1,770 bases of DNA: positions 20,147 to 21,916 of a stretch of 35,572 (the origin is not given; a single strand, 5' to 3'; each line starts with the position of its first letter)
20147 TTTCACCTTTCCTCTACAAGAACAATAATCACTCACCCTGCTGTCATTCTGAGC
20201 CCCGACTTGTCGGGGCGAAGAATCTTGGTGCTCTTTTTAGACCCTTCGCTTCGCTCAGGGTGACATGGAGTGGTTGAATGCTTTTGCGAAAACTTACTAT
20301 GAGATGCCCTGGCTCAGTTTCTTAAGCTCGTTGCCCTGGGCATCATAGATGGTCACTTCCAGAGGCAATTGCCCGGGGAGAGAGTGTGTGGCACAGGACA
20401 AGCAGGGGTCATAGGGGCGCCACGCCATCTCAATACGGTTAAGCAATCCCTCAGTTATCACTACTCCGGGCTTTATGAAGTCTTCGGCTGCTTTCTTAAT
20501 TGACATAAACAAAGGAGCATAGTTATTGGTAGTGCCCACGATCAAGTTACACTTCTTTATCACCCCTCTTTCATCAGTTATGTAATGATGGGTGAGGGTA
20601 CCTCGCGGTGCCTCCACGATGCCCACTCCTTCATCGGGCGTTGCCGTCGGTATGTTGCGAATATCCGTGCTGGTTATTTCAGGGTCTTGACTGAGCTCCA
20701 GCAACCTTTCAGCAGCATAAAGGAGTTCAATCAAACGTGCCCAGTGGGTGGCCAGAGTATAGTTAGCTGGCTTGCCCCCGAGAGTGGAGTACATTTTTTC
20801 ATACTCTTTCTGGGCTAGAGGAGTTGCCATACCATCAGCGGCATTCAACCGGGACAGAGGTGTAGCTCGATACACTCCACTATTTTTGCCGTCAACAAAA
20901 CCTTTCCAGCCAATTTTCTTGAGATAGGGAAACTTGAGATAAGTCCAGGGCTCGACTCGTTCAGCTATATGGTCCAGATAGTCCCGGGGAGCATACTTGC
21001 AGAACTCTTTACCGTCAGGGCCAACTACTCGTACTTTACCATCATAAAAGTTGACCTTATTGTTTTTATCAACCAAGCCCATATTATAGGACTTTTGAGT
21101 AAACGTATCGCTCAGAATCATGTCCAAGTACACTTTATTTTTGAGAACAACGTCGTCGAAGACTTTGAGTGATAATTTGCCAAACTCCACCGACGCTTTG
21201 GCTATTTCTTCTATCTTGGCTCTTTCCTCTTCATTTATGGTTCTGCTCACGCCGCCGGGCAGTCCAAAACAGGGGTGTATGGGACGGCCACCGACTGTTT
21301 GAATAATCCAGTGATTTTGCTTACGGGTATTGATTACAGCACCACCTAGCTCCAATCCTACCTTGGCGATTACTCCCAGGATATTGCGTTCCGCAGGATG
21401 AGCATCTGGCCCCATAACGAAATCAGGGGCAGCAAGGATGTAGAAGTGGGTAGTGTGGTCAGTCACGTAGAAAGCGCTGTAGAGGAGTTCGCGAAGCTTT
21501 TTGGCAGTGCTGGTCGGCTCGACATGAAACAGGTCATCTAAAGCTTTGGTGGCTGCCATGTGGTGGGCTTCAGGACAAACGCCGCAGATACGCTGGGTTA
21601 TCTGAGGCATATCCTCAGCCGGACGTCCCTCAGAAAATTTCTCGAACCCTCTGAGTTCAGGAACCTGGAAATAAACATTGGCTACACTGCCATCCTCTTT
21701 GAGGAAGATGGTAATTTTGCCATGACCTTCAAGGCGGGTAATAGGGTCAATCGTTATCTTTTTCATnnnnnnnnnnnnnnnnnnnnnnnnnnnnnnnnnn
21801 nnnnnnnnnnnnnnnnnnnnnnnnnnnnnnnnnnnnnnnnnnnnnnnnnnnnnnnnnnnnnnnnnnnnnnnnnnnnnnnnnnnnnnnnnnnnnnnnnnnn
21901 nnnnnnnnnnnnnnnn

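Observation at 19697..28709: One tightly coupled operon joins a [NiFe] hydrogenase (MvhAGD), an HdrA/HdrCB module and an NfnAB transhydrogenase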

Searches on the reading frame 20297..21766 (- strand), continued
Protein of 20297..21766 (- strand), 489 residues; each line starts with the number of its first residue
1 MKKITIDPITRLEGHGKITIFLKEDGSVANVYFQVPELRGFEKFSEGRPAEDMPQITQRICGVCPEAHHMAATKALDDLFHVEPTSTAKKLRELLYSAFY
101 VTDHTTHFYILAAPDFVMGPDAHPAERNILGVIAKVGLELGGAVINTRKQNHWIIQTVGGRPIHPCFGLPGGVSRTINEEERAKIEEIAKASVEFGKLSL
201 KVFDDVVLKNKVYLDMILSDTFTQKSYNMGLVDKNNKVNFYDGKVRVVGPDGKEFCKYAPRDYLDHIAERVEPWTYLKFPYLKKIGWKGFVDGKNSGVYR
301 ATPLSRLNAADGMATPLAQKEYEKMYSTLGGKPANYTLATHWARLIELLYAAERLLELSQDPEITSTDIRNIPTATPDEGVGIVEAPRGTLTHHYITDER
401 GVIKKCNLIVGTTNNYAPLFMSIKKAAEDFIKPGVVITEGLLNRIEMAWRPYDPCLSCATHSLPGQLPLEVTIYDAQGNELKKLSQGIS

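Call 37: search_protein_families(library=pfam, proteins=[L004:221-1366:+, L004:1385-4117:+, L004:4123-5817:+, L012:2584-4572:+, L012:4575-6158:+, L007:4129-5289:+, L007:5282-6388:+, L007:6530-7738:+, L007:7735-8382:+, L023:1908-3725:+], max_evalue=0.00001)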
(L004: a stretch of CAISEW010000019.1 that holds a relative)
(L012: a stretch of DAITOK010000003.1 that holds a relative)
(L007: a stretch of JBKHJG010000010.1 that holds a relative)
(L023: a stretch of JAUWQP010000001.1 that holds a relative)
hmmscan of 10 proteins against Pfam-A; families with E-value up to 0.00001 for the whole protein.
L004:221-1366:+ (381 aa): 5 families
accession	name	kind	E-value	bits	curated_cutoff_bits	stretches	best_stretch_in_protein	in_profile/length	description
PF02754.22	CCG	-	1.9e-27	95.6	20.6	2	264-350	1-85/85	Cysteine-rich domain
PF13183.11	Fer4_8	-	6.4e-09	36.7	27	1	13-74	3-68/68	4Fe-4S dicluster domain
PF13534.11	Fer4_17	-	8.2e-08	33.1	22.2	1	15-75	2-61/61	4Fe-4S dicluster domain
PF13187.11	Fer4_9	-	1.3e-06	28.7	27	1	14-73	1-50/52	4Fe-4S dicluster domain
PF13237.11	Fer4_10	-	2.3e-06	27.9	25.5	0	14-27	8-21/53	4Fe-4S dicluster domain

L004:1385-4117:+ (910 aa): 15 families
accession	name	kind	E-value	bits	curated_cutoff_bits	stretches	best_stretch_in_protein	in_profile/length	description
PF07992.20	Pyr_redox_2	-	3.4e-55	188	26.1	2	253-549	1-291/291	Pyridine nucleotide-disulphide oxidoreductase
PF14691.11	Fer4_20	-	3.2e-20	72.4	25.8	1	161-236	27-106/113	Dihydroprymidine dehydrogenase domain II, 4Fe-4S cluster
PF00070.33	Pyr_redox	-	3.1e-19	69.7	22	1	384-453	1-74/82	Pyridine nucleotide-disulphide oxidoreductase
PF13450.12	NAD_binding_8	-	6.1e-18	65.3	21.9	2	257-290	1-34/68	NAD(P)-binding Rossmann-like domain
PF12831.13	FAD_oxidored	-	2.1e-16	60.7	27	1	11-48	2-39/416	FAD dependent oxidoreductase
PF13738.12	Pyr_redox_3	-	8.4e-16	58.5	30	1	329-533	116-305/305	Pyridine nucleotide-disulphide oxidoreductase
PF01266.30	DAO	-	1.6e-14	54.6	27.9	1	254-289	1-37/353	FAD dependent oxidoreductase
PF00890.30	FAD_binding_2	-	1.4e-11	44.6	20.4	0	11-46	2-37/414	FAD binding domain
PF01262.27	AlaDh_PNT_C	-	4.1e-11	43.2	23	0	10-62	30-79/214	Alanine dehydrogenase/PNT, C-terminal domain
PF01134.28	GIDA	-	1.2e-10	41.5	22.1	0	11-40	2-31/391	Glucose inhibited division protein A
PF03486.20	HI0933_like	-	1.3e-10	41.6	50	0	254-289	2-37/244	HI0933-like protein Rossmann domain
PF01593.30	Amino_oxidase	-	1.4e-09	38.2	19.8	0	263-289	2-28/443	Flavin containing amine oxidoreductase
PF01494.25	FAD_binding_3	-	4.3e-09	36.5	22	0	254-286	3-35/349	FAD binding domain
PF01946.23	Thi4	-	1.1e-08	35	26.2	0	252-293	17-59/235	Thi4 family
PF13241.12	NAD_binding_7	-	1.7e-06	29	22.1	0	382-433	7-54/104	Putative NAD(P)-binding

L004:4123-5817:+ (564 aa): 13 families
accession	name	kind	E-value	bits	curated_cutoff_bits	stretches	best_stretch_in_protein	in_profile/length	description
PF00037.32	Fer4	-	2.4e-12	46.5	21.1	1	492-513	3-24/24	4Fe-4S binding domain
PF07992.20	Pyr_redox_2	-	5.8e-12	46.1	26.1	1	152-473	4-290/291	Pyridine nucleotide-disulphide oxidoreductase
PF12838.12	Fer4_7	-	2.8e-09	37.8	27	1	497-544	2-52/52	4Fe-4S dicluster domain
PF14697.11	Fer4_21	-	3.7e-09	37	35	1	491-547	2-59/59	4Fe-4S dicluster domain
PF03486.20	HI0933_like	-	3.1e-08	33.8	50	0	190-271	98-176/244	HI0933-like protein Rossmann domain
PF13450.12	NAD_binding_8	-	1.1e-07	32.5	21.9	1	153-192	1-40/68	NAD(P)-binding Rossmann-like domain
PF25160.1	LdpA_Fe-S-bd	-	1.1e-07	31.9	27.6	0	487-515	17-46/49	LdpA Fe-S cluster-binding domain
PF01266.30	DAO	-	3.8e-07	30.4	27.9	1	152-186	3-38/353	FAD dependent oxidoreductase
PF13187.11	Fer4_9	-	7.8e-07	29.5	27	1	496-545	1-52/52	4Fe-4S dicluster domain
PF12797.12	Fer4_2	-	1e-06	28.7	24.5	0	524-542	4-22/22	4Fe-4S binding domain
PF12831.13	FAD_oxidored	-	2.1e-06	27.7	27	1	152-187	3-38/416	FAD dependent oxidoreductase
PF00890.30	FAD_binding_2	-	2.7e-06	27.3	20.4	1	151-187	2-38/414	FAD binding domain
PF13237.11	Fer4_10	-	7.5e-06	26.2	25.5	0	492-541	4-53/53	4Fe-4S dicluster domain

L012:2584-4572:+ (662 aa): 14 families
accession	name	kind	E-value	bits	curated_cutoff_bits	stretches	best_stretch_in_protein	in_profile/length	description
PF00037.32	Fer4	-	1.2e-18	66.5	21.1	2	622-643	2-23/24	4Fe-4S binding domain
PF12837.12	Fer4_6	-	1.3e-12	47.4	25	1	621-642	2-23/24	4Fe-4S binding domain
PF07992.20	Pyr_redox_2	-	4.2e-11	43.2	26.1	1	149-352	2-119/291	Pyridine nucleotide-disulphide oxidoreductase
PF12838.12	Fer4_7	-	4.3e-11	43.5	27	0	595-642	2-52/52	4Fe-4S dicluster domain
PF13484.11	Fer4_16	-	5.1e-11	43.6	30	0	236-263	39-66/66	4Fe-4S double cluster binding domain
PF14697.11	Fer4_21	-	1.4e-09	38.4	35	1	588-643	1-57/59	4Fe-4S dicluster domain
PF12831.13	FAD_oxidored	-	1.8e-08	34.6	27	1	151-186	3-38/416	FAD dependent oxidoreductase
PF12797.12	Fer4_2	-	2.9e-08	33.6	24.5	0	243-262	3-22/22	4Fe-4S binding domain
PF13187.11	Fer4_9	-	4e-08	33.6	27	1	595-643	2-52/52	4Fe-4S dicluster domain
PF00890.30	FAD_binding_2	-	2.6e-07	30.6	20.4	1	150-185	2-37/414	FAD binding domain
PF01134.28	GIDA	-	1.4e-06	28.1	22.1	1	150-202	2-44/391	Glucose inhibited division protein A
PF13237.11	Fer4_10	-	3.8e-06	27.2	25.5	0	244-314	3-52/53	4Fe-4S dicluster domain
PF13450.12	NAD_binding_8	-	4.5e-06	27.3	21.9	0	152-186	1-35/68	NAD(P)-binding Rossmann-like domain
PF25160.1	LdpA_Fe-S-bd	-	6.3e-06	26.3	27.6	0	622-644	22-44/49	LdpA Fe-S cluster-binding domain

L012:4575-6158:+ (527 aa): 5 families
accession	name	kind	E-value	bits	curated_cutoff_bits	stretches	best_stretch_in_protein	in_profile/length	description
PF02662.21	FlpD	-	4.5e-52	175.7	22.3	1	8-130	1-123/123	Methyl-viologen-reducing hydrogenase, delta subunit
PF02754.22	CCG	-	4.8e-29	100.7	20.6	2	411-497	1-85/85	Cysteine-rich domain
PF13183.11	Fer4_8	-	3.6e-09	37.5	27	1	158-220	2-68/68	4Fe-4S dicluster domain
PF13534.11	Fer4_17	-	4.5e-07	30.8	22.2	1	161-221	2-61/61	4Fe-4S dicluster domain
PF13187.11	Fer4_9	-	6.5e-07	29.7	27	1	160-219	1-50/52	4Fe-4S dicluster domain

L007:4129-5289:+ (386 aa): 2 families
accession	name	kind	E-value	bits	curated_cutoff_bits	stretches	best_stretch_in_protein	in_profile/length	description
PF13237.11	Fer4_10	-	7.9e-07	29.4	25.5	0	311-326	6-21/53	4Fe-4S dicluster domain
PF13183.11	Fer4_8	-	1.3e-06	29.3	27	1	248-328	2-68/68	4Fe-4S dicluster domain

L007:5282-6388:+ (368 aa): 7 families
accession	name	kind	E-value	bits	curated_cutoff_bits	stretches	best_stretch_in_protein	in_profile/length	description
PF00037.32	Fer4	-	6.3e-10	38.9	21.1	0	310-325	7-22/24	4Fe-4S binding domain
PF13484.11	Fer4_16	-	1.4e-07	32.6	30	0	211-260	16-65/66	4Fe-4S double cluster binding domain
PF13237.11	Fer4_10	-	1.7e-07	31.5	25.5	0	308-329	6-22/53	4Fe-4S dicluster domain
PF12797.12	Fer4_2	-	7.9e-07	29.1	24.5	0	305-323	4-22/22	4Fe-4S binding domain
PF13183.11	Fer4_8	-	1.7e-06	28.9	27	1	245-325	2-68/68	4Fe-4S dicluster domain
PF12838.12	Fer4_7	-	2e-06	28.6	27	0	247-325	1-52/52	4Fe-4S dicluster domain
PF04432.18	FrhB_FdhB_C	-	7.7e-06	26.3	23.3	0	147-199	86-136/150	Coenzyme F420 hydrogenase/dehydrogenase, beta subunit C terminus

L007:6530-7738:+ (402 aa): 13 families
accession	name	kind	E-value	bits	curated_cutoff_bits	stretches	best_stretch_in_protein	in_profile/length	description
PF02662.21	FlpD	-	1.6e-39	135.2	22.3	2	280-393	1-120/123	Methyl-viologen-reducing hydrogenase, delta subunit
PF00037.32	Fer4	-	2.1e-21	75.3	21.1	3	205-224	3-22/24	4Fe-4S binding domain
PF14697.11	Fer4_21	-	5.3e-17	62.1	35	2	206-251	4-53/59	4Fe-4S dicluster domain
PF12837.12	Fer4_6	-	5.6e-16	58.1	25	0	203-224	2-23/24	4Fe-4S binding domain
PF12838.12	Fer4_7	-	3.1e-15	56.8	27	1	209-251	1-50/52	4Fe-4S dicluster domain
PF12797.12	Fer4_2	-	3.4e-15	55.3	24.5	0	203-222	3-22/22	4Fe-4S binding domain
PF13484.11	Fer4_16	-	7.3e-15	55.9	30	0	239-285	2-47/66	4Fe-4S double cluster binding domain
PF13237.11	Fer4_10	-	1.3e-14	54.3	25.5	1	203-250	2-53/53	4Fe-4S dicluster domain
PF13187.11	Fer4_9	-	2.7e-13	50.2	27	2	209-251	1-49/52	4Fe-4S dicluster domain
PF13183.11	Fer4_8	-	5.2e-08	33.8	27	0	205-223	49-67/68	4Fe-4S dicluster domain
PF12800.12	Fer4_4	-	9.9e-08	32.1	24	0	237-250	2-15/17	4Fe-4S binding domain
PF13534.11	Fer4_17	-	4.3e-07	30.8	22.2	0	202-223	38-59/61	4Fe-4S dicluster domain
PF13459.11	Fer4_15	-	8.9e-06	26.8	22.4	0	203-235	1-33/66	4Fe-4S single cluster domain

L007:7735-8382:+ (215 aa): 1 family
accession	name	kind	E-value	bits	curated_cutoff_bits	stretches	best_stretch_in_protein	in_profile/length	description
PF12225.13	DUF5981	-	3.7e-36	123.1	23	1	110-204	1-94/95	Methylene-tetrahydrofolate reductase C terminal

L023:1908-3725:+ (605 aa): 10 families
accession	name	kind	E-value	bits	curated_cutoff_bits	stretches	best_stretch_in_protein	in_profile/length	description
PF07992.20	Pyr_redox_2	-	2.2e-24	86.8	26.1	1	123-428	3-291/291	Pyridine nucleotide-disulphide oxidoreductase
PF00070.33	Pyr_redox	-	1.1e-10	42.3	22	0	262-332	1-70/82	Pyridine nucleotide-disulphide oxidoreductase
PF13738.12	Pyr_redox_3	-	1.7e-10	41.1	30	0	246-329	150-239/305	Pyridine nucleotide-disulphide oxidoreductase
PF13450.12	NAD_binding_8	-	2.5e-09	37.7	21.9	1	125-158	1-34/68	NAD(P)-binding Rossmann-like domain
PF14697.11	Fer4_21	-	3.8e-07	30.6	35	1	524-577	2-56/59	4Fe-4S dicluster domain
PF03486.20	HI0933_like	-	9.3e-07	29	50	0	122-156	2-36/244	HI0933-like protein Rossmann domain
PF01266.30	DAO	-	9.9e-07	29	27.9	1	123-158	2-38/353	FAD dependent oxidoreductase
PF13241.12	NAD_binding_7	-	3.3e-06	28.1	22.1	0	258-310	5-56/104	Putative NAD(P)-binding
PF14691.11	Fer4_20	-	4.6e-06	26.8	25.8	0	18-105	26-109/113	Dihydroprymidine dehydrogenase domain II, 4Fe-4S cluster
PF01593.30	Amino_oxidase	-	9.4e-06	25.6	19.8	0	131-163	2-34/443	Flavin containing amine oxidoreductase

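Call 62: find_homologous_proteins(query=L023:1908-3725:+, max_evalue=1e-30)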
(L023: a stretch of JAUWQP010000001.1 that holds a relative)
Query L023:1908-3725:+ (605 aa): 2078 proteins with E <= 1e-30 among 8000 candidates; the best 120 are listed.
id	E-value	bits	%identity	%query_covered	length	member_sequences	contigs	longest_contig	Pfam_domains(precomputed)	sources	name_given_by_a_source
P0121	0.0e+0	1411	99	100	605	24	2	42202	PF14697.12,PF00743.26,PF13241.13,PF13450.13,PF07992.21,PF00070.34,PF03486.21,PF12831.14,PF01946.24,PF01266.31,PF01593.31,PF14691.12,PF00890.31,PF13738.13,PF13187.12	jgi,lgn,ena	-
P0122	0.0e+0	1239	86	99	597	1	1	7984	PF14697.12,PF13241.13,PF13450.13,PF07992.21,PF00070.34,PF03486.21,PF12838.13,PF01946.24,PF01266.31,PF01593.31,PF14691.12,PF00890.31,PF13738.13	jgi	jgi:NADPH-dependent glutamate synthase beta subunit-like oxidoreductase/ferredoxin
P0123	0.0e+0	1238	87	99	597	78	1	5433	PF14697.12,PF13241.13,PF13450.13,PF07992.21,PF00070.34,PF03486.21,PF12838.13,PF12831.14,PF01946.24,PF01266.31,PF01593.31,PF13738.13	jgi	jgi:NADPH-dependent glutamate synthase beta subunit-like oxidoreductase/NAD-dependent dihydropyrimid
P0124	0.0e+0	1235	86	99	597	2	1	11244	PF14697.12,PF13241.13,PF13450.13,PF07992.21,PF00070.34,PF03486.21,PF12838.13,PF12831.14,PF01946.24,PF01266.31,PF01593.31,PF00890.31,PF13738.13,PF13187.12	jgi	jgi:NADPH-dependent glutamate synthase beta subunit-like oxidoreductase/NAD-dependent dihydropyrimid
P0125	0.0e+0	1235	87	99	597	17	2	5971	PF14697.12,PF13241.13,PF13450.13,PF07992.21,PF00070.34,PF03486.21,PF12831.14,PF01946.24,PF01266.31,PF01593.31,PF00890.31,PF13738.13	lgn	-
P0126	0.0e+0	1225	86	99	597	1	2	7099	PF14697.12,PF01946.24,PF01266.31,PF13241.13,PF01593.31,PF13450.13,PF14691.12,PF07992.21,PF00070.34,PF13738.13,PF03486.21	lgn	-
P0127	0.0e+0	1223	86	99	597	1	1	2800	PF14697.12,PF13241.13,PF13450.13,PF07992.21,PF00070.34,PF03486.21,PF12838.13,PF12831.14,PF01946.24,PF01266.31,PF01593.31,PF00890.31,PF13738.13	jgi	-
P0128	0.0e+0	1222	85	99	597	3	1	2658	PF14697.12,PF13241.13,PF13450.13,PF07992.21,PF00070.34,PF03486.21,PF12838.13,PF12831.14,PF01946.24,PF01266.31,PF01593.31,PF13738.13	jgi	-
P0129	0.0e+0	1219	85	99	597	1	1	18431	PF14697.12,PF13241.13,PF13450.13,PF07992.21,PF00070.34,PF03486.21,PF12838.13,PF01494.26,PF01946.24,PF01266.31,PF01593.31,PF00890.31,PF13738.13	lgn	-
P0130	0.0e+0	1218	85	99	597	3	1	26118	PF14697.12,PF13241.13,PF13450.13,PF07992.21,PF00070.34,PF03486.21,PF01946.24,PF01266.31,PF01593.31,PF14691.12,PF00890.31,PF13738.13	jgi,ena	-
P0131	0.0e+0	1216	84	99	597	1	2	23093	PF14697.12,PF13241.13,PF13450.13,PF07992.21,PF00070.34,PF03486.21,PF12831.14,PF01946.24,PF01266.31,PF01593.31,PF14691.12,PF00890.31,PF13738.13,PF13187.12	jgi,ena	-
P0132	0.0e+0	1213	85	99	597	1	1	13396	PF14697.12,PF13241.13,PF13450.13,PF07992.21,PF00070.34,PF03486.21,PF12838.13,PF01946.24,PF01266.31,PF01593.31,PF14691.12,PF00890.31,PF13738.13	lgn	-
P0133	0.0e+0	1212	85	99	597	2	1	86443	PF14697.12,PF13241.13,PF13450.13,PF07992.21,PF00070.34,PF03486.21,PF12838.13,PF01946.24,PF01266.31,PF01593.31,PF14691.12,PF00890.31,PF13738.13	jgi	jgi:NADPH-dependent glutamate synthase beta subunit-like oxidoreductase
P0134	0.0e+0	1211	85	99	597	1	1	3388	PF14697.12,PF13241.13,PF13450.13,PF07992.21,PF00070.34,PF03486.21,PF12838.13,PF01946.24,PF01266.31,PF01593.31,PF14691.12,PF00890.31,PF13738.13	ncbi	-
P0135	0.0e+0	1211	84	99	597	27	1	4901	PF14697.12,PF13241.13,PF13450.13,PF07992.21,PF00070.34,PF03486.21,PF01494.26,PF12831.14,PF01946.24,PF01266.31,PF01593.31,PF14691.12,PF00890.31,PF13738.13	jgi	jgi:NADPH-dependent glutamate synthase beta subunit-like oxidoreductase/NAD-dependent dihydropyrimid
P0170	0.0e+0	1180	81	99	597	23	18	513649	PF14697.12,PF13241.13,PF13450.13,PF07992.21,PF00070.34,PF03486.21,PF12838.13,PF12831.14,PF01946.24,PF01266.31,PF01593.31,PF14691.12,PF00890.31,PF13738.13,PF13187.12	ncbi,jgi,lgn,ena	-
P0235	0.0e+0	1041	73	99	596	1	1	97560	PF14697.12,PF13241.13,PF13450.13,PF07992.21,PF00070.34,PF03486.21,PF12838.13,PF01946.24,PF01266.31,PF01593.31,PF12797.13,PF14691.12,PF00890.31,PF00037.33,PF13738.13,PF13237.12,PF13187.12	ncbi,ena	-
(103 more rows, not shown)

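Call 63: find_encoding_contigs(protein=P0170, flank=6000, max_places=3)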
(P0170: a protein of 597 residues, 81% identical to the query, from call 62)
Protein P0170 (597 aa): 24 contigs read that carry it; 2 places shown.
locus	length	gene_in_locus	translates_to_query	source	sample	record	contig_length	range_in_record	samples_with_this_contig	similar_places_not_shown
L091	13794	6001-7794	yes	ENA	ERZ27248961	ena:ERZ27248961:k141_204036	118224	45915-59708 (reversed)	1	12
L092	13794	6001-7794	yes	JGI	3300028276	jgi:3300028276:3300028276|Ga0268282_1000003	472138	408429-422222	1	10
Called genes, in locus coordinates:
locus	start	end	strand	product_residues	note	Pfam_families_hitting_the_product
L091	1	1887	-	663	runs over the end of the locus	PF13510:Fer2_4, PF10588:NADH-G_4Fe-4S_3, PF13237:Fer4_10 (weak), PF22117:Fer4_Nqo3, PF13187:Fer4_9 (weak), PF00037:Fer4 (weak), PF04879:Molybdop_Fe4S4, PF00384:Molybdopterin, +1 more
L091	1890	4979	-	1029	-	PF01593:Amino_oxidase (faint), PF01512:Complex1_51K, PF10589:NADH_4Fe-4S, PF14691:Fer4_20, PF01266:DAO (weak), PF07992:Pyr_redox_2, PF13450:NAD_binding_8, PF13738:Pyr_redox_3, +4 more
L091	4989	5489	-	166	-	PF01257:2Fe-2S_thioredx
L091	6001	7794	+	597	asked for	PF14691:Fer4_20 (weak), PF01946:Thi4 (weak), PF07992:Pyr_redox_2, PF00890:FAD_binding_2 (weak), PF01266:DAO, PF01593:Amino_oxidase (weak), PF03486:HI0933_like (weak), PF13450:NAD_binding_8, +7 more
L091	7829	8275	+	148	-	PF02662:FlpD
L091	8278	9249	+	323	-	PF01058:Oxidored_q6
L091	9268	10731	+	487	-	PF27537:HoxH, PF00374:NiFeSe_Hases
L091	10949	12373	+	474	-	PF25323:6TM_PilS (weak), PF00512:HisKA, PF02518:HATPase_c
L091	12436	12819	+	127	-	PF00072:Response_reg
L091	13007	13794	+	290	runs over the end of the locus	PF00561:Abhydrolase_1, PF12146:Hydrolase_4 (faint), PF12697:Abhydrolase_6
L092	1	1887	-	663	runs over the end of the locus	PF13510:Fer2_4, PF10588:NADH-G_4Fe-4S_3, PF13237:Fer4_10 (weak), PF22117:Fer4_Nqo3, PF13187:Fer4_9 (weak), PF00037:Fer4 (weak), PF04879:Molybdop_Fe4S4, PF00384:Molybdopterin, +1 more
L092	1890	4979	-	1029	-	PF01593:Amino_oxidase (faint), PF01512:Complex1_51K, PF10589:NADH_4Fe-4S, PF14691:Fer4_20, PF01266:DAO (weak), PF07992:Pyr_redox_2, PF13450:NAD_binding_8, PF13738:Pyr_redox_3, +4 more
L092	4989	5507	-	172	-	PF01257:2Fe-2S_thioredx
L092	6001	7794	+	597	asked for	PF14691:Fer4_20 (weak), PF01946:Thi4 (weak), PF07992:Pyr_redox_2, PF00890:FAD_binding_2 (weak), PF01266:DAO, PF01593:Amino_oxidase (weak), PF03486:HI0933_like (weak), PF13450:NAD_binding_8, +7 more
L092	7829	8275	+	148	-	PF02662:FlpD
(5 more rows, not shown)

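Call 64: find_encoding_contigs(protein=P0235, flank=6000, max_places=2)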
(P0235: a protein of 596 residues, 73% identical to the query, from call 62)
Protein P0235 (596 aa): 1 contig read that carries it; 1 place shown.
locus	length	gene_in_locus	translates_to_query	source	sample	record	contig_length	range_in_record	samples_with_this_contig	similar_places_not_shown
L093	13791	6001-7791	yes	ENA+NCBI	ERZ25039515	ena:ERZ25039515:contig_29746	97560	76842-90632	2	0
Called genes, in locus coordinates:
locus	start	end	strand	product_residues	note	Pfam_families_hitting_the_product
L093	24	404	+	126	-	PF00072:Response_reg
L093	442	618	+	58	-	PF00196:GerE, PF08281:Sigma70_r4_2 (weak)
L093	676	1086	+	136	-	PF13185:GAF_2 (weak)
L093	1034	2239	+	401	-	PF01590:GAF (weak), PF13185:GAF_2 (weak), PF00989:PAS, PF13188:PAS_8, PF08448:PAS_4, PF13426:PAS_9, PF07730:HisKA_3, PF02518:HATPase_c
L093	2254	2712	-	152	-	-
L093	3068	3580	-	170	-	-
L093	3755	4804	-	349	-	PF01656:CbiA (weak), PF13500:AAA_26, PF07085:DRTGG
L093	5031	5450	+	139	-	PF01230:HIT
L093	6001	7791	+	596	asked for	PF14691:Fer4_20 (weak), PF07992:Pyr_redox_2 (weak), PF01946:Thi4 (weak), PF00070:Pyr_redox (weak), PF00890:FAD_binding_2 (weak), PF07992:Pyr_redox_2, PF13450:NAD_binding_8, PF14697:Fer4_21, +10 more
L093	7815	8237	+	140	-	PF02662:FlpD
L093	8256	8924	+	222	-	PF01058:Oxidored_q6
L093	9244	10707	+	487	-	PF27537:HoxH, PF00374:NiFeSe_Hases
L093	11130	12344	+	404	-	PF25323:6TM_PilS, PF00512:HisKA, PF02518:HATPase_c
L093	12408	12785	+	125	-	PF00072:Response_reg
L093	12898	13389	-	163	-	PF04452:Methyltrans_RNA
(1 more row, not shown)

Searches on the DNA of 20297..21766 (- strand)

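Call 44: search_rna_families(source=L004, start=8480, end=8620, threshold=evalue, max_evalue=1)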
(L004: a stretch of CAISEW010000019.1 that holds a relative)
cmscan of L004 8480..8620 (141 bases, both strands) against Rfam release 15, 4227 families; matches with E-value up to 1: 0.
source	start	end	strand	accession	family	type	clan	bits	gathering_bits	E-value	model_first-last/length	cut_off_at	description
